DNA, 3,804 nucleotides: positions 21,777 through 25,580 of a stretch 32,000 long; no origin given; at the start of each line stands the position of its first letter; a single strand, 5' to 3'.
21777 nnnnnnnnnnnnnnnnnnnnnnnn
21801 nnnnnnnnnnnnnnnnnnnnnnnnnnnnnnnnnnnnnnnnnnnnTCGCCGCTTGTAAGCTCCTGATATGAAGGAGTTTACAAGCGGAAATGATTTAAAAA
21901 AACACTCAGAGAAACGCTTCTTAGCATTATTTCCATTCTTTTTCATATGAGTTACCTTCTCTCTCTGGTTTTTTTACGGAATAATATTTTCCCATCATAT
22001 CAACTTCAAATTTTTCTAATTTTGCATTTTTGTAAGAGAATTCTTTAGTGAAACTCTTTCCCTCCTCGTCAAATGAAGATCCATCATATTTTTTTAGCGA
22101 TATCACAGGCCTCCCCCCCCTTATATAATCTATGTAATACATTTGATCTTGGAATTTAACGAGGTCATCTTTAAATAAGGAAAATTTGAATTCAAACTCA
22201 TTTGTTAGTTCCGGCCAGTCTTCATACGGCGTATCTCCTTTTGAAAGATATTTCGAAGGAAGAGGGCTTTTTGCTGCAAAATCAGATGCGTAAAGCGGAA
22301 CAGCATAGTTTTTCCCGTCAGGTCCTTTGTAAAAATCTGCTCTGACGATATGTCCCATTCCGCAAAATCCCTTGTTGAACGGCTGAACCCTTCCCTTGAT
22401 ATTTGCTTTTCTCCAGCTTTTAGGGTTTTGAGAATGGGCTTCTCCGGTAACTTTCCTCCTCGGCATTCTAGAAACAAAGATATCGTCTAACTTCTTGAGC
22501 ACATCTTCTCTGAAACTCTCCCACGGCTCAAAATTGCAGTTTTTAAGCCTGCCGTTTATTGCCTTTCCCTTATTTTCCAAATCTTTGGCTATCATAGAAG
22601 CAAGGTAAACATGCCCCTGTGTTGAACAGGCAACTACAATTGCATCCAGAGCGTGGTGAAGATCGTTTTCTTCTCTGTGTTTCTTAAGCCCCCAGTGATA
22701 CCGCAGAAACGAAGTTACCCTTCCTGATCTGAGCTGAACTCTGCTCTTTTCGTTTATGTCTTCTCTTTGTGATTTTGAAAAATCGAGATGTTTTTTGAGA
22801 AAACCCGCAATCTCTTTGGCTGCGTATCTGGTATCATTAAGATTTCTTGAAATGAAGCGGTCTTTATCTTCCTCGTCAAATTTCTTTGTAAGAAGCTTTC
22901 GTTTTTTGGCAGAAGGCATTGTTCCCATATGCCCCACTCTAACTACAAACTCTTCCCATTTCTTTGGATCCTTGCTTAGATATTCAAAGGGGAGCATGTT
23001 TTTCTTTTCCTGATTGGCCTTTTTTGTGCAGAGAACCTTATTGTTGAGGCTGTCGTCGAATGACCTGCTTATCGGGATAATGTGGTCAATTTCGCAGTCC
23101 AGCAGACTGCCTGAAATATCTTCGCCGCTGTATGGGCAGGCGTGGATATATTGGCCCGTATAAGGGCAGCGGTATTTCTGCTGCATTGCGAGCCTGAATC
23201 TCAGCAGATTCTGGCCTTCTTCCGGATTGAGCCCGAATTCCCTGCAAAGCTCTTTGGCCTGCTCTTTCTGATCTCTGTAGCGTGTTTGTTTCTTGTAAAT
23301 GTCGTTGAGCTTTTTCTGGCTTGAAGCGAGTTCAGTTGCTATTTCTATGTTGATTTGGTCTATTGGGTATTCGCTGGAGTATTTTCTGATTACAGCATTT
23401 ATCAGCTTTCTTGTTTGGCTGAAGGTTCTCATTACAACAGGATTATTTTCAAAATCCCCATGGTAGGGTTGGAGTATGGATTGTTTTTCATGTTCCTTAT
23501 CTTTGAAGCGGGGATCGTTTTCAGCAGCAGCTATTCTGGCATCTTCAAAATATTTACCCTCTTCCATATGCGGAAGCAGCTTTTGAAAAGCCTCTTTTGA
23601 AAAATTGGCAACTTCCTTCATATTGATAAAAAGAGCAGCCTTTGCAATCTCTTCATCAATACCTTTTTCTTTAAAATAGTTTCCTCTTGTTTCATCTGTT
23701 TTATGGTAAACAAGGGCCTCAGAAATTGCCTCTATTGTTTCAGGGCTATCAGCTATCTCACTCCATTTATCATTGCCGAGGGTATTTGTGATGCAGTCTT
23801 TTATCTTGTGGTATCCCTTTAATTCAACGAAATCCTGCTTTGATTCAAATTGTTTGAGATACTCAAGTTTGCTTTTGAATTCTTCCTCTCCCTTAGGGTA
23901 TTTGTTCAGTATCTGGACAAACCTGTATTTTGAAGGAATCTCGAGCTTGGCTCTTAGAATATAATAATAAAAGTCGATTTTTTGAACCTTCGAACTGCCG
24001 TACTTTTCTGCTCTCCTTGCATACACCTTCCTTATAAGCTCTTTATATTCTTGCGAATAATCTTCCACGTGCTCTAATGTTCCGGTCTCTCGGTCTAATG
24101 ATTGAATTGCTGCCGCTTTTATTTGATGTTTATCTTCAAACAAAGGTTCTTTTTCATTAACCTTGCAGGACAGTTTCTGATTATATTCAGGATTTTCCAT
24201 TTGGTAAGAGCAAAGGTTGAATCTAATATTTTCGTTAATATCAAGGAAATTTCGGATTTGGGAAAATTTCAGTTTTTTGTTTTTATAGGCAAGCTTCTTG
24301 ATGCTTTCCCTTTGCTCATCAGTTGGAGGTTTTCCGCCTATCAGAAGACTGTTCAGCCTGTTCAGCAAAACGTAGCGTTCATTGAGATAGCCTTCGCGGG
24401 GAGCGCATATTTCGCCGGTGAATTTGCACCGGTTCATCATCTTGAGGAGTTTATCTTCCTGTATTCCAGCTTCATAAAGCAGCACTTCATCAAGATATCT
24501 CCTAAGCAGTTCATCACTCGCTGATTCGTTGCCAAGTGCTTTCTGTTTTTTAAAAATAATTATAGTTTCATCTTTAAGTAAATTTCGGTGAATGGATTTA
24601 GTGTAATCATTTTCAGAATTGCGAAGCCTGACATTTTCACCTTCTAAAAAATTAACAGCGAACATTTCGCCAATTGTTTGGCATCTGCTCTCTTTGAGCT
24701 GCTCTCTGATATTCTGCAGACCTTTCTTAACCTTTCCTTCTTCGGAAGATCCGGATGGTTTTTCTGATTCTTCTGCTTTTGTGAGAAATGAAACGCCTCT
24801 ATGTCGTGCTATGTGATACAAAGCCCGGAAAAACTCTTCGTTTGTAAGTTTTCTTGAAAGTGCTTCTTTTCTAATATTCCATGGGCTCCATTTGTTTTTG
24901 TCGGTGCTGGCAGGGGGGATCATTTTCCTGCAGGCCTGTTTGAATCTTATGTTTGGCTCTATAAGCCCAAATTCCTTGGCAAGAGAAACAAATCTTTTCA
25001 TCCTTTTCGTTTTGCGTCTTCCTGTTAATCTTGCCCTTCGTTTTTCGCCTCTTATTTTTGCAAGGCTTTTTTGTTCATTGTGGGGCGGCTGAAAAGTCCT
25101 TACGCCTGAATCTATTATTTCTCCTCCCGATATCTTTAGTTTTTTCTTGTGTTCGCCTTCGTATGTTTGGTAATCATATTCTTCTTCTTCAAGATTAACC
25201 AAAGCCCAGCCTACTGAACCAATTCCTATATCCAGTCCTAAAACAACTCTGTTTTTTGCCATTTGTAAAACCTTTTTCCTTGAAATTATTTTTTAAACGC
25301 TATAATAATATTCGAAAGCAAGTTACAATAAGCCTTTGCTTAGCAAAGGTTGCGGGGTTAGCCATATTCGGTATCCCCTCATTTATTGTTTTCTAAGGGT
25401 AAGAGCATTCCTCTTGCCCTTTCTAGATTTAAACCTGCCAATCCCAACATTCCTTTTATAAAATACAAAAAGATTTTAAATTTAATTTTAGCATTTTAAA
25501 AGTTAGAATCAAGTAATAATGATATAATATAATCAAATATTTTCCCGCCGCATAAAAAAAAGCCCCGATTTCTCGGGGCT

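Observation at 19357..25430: Complete type II-C CRISPR-Cas9 system with non-canonical order: cas9, then array, then cas1-cas2, with crRNAs antisense to all cas genes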

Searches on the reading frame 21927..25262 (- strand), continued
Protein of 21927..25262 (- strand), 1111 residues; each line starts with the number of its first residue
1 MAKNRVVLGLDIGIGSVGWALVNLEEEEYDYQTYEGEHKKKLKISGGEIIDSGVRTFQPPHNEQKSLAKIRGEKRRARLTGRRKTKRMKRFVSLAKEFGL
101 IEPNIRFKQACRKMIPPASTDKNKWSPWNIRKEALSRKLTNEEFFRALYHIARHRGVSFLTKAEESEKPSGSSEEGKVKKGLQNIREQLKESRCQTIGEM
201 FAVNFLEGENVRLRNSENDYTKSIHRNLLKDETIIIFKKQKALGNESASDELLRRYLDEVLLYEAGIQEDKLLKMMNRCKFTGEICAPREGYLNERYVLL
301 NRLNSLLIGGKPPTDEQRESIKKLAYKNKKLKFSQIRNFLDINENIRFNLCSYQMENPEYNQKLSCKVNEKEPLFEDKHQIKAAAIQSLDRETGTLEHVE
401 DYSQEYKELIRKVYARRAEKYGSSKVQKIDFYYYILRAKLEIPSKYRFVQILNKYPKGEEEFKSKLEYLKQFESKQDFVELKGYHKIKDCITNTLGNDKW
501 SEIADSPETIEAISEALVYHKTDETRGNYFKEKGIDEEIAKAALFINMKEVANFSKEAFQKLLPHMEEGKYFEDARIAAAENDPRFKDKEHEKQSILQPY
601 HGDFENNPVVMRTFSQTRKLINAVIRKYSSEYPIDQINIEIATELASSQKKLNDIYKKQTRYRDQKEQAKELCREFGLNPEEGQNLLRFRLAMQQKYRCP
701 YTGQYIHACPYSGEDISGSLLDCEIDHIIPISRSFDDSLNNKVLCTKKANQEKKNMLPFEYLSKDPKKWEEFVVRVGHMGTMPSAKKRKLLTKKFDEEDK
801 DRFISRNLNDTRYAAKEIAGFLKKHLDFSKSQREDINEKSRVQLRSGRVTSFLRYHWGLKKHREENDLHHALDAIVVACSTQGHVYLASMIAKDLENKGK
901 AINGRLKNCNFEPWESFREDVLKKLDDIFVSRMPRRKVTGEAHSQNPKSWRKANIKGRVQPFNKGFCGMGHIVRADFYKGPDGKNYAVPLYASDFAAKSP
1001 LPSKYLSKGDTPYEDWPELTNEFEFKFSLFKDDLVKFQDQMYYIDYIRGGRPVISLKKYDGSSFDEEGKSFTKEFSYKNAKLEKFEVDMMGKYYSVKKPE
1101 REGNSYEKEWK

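Call 73: find_encoding_contigs(protein=P0009, flank=8000, max_places=1)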
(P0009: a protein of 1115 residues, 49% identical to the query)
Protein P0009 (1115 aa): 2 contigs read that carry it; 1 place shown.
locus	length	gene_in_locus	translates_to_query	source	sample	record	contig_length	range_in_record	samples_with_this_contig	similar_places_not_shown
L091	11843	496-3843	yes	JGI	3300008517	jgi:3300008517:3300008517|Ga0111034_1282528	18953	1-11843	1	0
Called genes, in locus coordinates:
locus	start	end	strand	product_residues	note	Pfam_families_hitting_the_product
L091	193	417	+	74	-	-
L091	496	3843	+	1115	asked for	PF13395:HNH_4, PF18541:RuvC_III, PF22702:Cas9_RuvC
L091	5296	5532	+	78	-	-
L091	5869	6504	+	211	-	PF09335:VTT_dom (weak)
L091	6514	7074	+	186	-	PF01871:AMMECR1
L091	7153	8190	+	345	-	-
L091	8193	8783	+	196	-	PF02545:Maf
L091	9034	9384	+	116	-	PF03551:PadR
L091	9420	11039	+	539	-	-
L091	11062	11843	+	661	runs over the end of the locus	-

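Call 90: find_related_loci(query=A1, collection=metagenome_contigs, flank=7000)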
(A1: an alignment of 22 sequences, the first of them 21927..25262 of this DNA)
Query A1 (1111 aa) in metagenome_contigs; peptide patterns used: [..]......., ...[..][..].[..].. (x = any residue, [..] = any of these).
600 stretches matched a pattern (row limit reached: there are more); 316 encode a relative of the query (tblastn E <= 1e-3); the best 80 are kept; 80 distinct loci.
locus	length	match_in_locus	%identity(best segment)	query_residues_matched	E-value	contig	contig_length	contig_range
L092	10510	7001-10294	49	1-1106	0e+0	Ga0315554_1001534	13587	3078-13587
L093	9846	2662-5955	49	1-1106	0e+0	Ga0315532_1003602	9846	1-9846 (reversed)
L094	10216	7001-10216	50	1-1080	0e+0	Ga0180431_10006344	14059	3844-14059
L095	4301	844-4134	50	1-1106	0e+0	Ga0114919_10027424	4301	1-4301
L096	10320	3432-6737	48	1-1109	0e+0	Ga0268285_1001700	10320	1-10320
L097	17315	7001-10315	48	1-1108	0e+0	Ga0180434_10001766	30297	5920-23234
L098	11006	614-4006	47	1-1106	0e+0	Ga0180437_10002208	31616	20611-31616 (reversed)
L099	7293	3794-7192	47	1-1111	0e+0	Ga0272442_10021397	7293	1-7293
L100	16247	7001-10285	46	1-1107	0e+0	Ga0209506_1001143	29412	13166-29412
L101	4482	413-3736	48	1-1107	0e+0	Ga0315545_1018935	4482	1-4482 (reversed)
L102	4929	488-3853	47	1-1108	0e+0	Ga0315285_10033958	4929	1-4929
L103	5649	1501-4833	47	1-1104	0e+0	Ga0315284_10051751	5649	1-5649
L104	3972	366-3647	47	1-1101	0e+0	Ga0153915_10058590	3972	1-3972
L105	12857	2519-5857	48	1-1106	0e+0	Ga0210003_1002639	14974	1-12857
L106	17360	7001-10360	46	1-1104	0e+0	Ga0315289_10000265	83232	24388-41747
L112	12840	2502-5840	48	1-1111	0e+0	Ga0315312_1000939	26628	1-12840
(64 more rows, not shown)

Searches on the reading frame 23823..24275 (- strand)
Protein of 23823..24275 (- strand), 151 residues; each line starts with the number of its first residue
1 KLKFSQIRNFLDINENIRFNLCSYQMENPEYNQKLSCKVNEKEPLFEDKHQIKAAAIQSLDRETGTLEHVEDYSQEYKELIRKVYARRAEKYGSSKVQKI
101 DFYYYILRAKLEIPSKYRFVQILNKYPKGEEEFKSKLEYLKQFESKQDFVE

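Call 75: predict_structure(alignment_id=A3)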
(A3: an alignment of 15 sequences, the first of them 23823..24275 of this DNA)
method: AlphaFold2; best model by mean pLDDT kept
length: 151 residues; sequences in the alignment: 15
mean_pLDDT: 85.2   pTM: 0.73
mean pLDDT of the five models: 85.2, 85.0, 84.4, 83.3, 82.8
residues with pLDDT >= 90: 76; 70-90: 53; 50-70: 22; < 50: 0
segments of 3 or more residues with pLDDT < 50: none
pLDDT, mean of each block of 10 residues (from residue 1): 79 77 69 95 93 84 71 97 97 95 97 93 85 80 70 56
secondary structure, 60 per line:
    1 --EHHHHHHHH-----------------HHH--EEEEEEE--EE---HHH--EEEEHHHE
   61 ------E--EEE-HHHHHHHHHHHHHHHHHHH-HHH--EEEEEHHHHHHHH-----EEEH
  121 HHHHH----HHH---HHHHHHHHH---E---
elements in order: H4-11 E34-40 E53-56 E70-72 H74-92 E99-103 H104-111 E117-119 H120-125 H136-144

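Call 79: fold_search(model_id=the predicted structure, library=pdb)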
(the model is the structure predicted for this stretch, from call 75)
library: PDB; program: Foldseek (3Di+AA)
matches with E <= 10: 4; with E <= 0.001: 0
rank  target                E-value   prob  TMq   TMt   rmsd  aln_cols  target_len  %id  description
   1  7xtp_B                5.1e+00  0.02  0.21  0.18  18.5       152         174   11  eIF4E in Complex with a Disulphide-Free Autonomous VH Domain (released 2022-07-27)
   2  6bfs_C                6.1e+00  0.01  0.13  0.16  15.9        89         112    8  The mechanism of GM-CSF inhibition by human GM-CSF auto-antibodies (released 2018-09-12)
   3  8cap_B                7.8e+00  0.01  0.13  0.09  14.3        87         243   11  Crystal structure of dehydrogenase domain of Cylindrospermum stagnale NADPH-Oxidase 5 (NOX5) in complex with CB28 (released 2023-09-27)
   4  5d22_B                8.8e+00  0.01  0.16  0.18  16.2       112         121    9  Structure of ovine granulocyte-macrophage colony-stimulating factor (released 2016-11-16)

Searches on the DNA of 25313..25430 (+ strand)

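Call 104: build_rna_model(alignment_id=A2)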
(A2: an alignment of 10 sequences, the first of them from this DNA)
Model R1 built from alignment A2 (10 sequences, 129 columns); structure: RNAalifold consensus.
model positions 116; base pairs 32; branch points 2; effective number of sequences 2.17; information 0.59 bits per position. Calibrated on 0.2 Mb of random sequence (short: E-values are rough).
structure used (alignment columns):
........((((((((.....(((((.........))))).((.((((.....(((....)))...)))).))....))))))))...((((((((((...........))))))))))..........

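Call 105: search_with_rna_model(model_id=R1, sources=[window, L001, L003, L005, L006, L007, L008, L010, L012, L014, L015, L088, L089, L090, L091, L093, L094, L095, L097, L099, L100, L102, L103, L104, L105, L108, L109, L110, L111, L113, L116, L117, L118, L121, L126, L127, L128, L133, L020, L021, L022, L023, L028, L050, L033, L056], max_evalue=0.001)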
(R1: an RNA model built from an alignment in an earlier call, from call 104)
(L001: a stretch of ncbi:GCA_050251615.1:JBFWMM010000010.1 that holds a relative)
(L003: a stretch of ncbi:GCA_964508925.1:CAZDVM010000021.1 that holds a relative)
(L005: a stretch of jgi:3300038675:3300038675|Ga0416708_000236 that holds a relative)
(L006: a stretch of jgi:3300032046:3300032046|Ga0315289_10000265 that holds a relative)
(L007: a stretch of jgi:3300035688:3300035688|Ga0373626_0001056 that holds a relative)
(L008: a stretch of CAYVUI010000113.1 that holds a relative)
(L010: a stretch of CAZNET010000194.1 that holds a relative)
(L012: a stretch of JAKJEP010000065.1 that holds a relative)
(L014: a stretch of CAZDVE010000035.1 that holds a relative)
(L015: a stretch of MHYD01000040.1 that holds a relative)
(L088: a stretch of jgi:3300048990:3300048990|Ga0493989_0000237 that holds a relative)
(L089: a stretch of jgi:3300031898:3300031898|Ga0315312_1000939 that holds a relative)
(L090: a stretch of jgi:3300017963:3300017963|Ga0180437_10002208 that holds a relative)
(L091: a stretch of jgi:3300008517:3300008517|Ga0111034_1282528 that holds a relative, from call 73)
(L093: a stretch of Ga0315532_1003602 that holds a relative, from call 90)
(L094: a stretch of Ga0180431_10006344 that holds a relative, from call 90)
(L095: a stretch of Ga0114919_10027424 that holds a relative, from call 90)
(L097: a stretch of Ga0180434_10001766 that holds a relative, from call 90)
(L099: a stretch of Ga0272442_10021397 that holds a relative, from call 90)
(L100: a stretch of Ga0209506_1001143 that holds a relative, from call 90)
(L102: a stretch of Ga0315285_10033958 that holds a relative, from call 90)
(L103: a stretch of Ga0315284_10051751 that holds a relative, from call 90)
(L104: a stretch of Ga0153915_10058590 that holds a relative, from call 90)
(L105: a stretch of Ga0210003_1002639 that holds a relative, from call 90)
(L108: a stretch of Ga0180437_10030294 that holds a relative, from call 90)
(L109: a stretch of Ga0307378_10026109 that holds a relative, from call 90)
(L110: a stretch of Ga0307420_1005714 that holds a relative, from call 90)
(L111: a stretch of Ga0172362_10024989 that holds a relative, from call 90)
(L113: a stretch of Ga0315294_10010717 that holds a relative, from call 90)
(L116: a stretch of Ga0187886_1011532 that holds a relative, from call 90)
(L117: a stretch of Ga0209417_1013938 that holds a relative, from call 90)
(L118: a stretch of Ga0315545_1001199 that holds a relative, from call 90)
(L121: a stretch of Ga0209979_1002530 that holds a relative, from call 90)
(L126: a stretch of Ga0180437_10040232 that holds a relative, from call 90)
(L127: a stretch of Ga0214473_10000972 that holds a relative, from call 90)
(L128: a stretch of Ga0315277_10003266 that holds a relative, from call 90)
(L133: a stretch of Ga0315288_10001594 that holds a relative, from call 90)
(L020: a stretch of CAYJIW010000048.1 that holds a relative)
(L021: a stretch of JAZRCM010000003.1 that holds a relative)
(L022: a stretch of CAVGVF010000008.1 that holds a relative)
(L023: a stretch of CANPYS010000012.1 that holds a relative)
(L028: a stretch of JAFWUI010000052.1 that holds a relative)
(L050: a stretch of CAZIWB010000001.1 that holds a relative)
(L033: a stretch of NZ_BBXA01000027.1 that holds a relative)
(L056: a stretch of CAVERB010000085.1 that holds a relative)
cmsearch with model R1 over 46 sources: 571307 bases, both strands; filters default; matches with E-value up to 0.001: 37.
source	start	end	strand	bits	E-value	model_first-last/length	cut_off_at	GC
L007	7805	7923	-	117.5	1e-24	1-116/116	no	0.34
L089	2319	2436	-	114.6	5.1e-24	1-116/116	no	0.35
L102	305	422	-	114.5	5.6e-24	1-116/116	no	0.35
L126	856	969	-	112.8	1.4e-23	1-116/116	no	0.36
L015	589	700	-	111.8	2.4e-23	1-116/116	no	0.34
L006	7834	7945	-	110.5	4.9e-23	1-116/116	no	0.36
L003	7829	7945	-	110.3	5.4e-23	1-116/116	no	0.36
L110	321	435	-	110.1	6e-23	1-116/116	no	0.36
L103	1335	1445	-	109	1.1e-22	1-116/116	no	0.4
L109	2035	2150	-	108.9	1.1e-22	1-116/116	no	0.34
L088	7823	7935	-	108.9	1.2e-22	1-116/116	no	0.34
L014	7826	7947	-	104.9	1.1e-21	1-116/116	no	0.32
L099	3620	3734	-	104.8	1.1e-21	1-116/116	no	0.36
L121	1701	1814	-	104.7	1.1e-21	1-116/116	no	0.39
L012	7580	7693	-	103.9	1.8e-21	1-116/116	no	0.36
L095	653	767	-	103.8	1.9e-21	1-116/116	no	0.38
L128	6804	6923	-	102.8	3.2e-21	1-116/116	no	0.37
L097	6802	6922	-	100.9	9.3e-21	1-116/116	no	0.36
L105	2321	2440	-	99.3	2.2e-20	1-116/116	no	0.42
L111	232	353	-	97.9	4.8e-20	1-116/116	no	0.34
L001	7814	7931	-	97.4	6.1e-20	1-116/116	no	0.41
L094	6802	6922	-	97.3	6.8e-20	1-116/116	no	0.37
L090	415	533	-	97.1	7.4e-20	1-116/116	no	0.34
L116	1246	1363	-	96.3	1.1e-19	1-116/116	no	0.36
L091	328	441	-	95.9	1.4e-19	1-116/116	no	0.34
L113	5043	5162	-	95.6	1.7e-19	1-116/116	no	0.33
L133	278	388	-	94.2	3.5e-19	1-116/116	no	0.36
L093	2469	2583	-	93.6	4.9e-19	1-116/116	no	0.37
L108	872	986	-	92.3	1e-18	1-116/116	no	0.33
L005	7824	7942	-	91.2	1.8e-18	1-116/116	no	0.39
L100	6821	6939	-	89.6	4.4e-18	1-116/116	no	0.45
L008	7824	7941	-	89.2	5.5e-18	1-116/116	no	0.41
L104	171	285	-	88.1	9.9e-18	1-116/116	no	0.44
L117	529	642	-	82.5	2.2e-16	1-116/116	no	0.33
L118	6816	6933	-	80.5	6.3e-16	1-116/116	no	0.4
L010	1678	1801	-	66.6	1.3e-12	1-116/116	no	0.36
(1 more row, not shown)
